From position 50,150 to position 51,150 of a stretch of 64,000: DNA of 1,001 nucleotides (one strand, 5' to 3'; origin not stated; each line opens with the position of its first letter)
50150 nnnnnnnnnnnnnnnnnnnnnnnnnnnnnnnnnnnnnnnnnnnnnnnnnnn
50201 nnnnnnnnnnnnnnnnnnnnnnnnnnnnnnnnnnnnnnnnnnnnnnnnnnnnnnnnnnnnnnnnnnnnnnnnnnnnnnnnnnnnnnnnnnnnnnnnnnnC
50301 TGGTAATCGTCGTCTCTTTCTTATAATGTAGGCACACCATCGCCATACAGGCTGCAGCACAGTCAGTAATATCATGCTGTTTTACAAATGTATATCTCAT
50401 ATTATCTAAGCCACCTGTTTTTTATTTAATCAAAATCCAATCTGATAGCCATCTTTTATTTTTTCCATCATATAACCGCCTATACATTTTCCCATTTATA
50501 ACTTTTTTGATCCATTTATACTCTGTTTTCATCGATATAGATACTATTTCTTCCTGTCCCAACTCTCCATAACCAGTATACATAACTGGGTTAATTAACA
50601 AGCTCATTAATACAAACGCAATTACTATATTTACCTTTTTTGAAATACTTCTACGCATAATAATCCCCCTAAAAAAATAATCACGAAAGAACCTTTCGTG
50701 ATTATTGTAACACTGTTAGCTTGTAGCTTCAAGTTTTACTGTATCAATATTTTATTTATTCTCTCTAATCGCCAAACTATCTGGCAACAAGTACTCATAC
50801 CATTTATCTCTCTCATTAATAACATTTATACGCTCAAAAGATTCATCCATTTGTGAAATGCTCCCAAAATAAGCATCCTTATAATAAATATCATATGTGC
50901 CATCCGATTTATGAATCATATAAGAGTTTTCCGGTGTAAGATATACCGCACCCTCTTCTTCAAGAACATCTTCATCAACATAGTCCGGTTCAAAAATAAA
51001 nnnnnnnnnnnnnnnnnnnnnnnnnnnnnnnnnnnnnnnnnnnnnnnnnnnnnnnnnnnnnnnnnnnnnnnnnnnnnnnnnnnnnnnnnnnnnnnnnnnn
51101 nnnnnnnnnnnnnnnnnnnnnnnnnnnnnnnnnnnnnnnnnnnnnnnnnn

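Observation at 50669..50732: A terminator, a promoter and a perfect palindrome are superimposed between the sensor pair and the exporter genes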

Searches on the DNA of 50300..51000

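Call 50: search_rna_families(source=window, start=50300, end=51000, threshold=evalue, max_evalue=1)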
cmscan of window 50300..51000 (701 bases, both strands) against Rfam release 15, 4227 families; matches with E-value up to 1: 0.
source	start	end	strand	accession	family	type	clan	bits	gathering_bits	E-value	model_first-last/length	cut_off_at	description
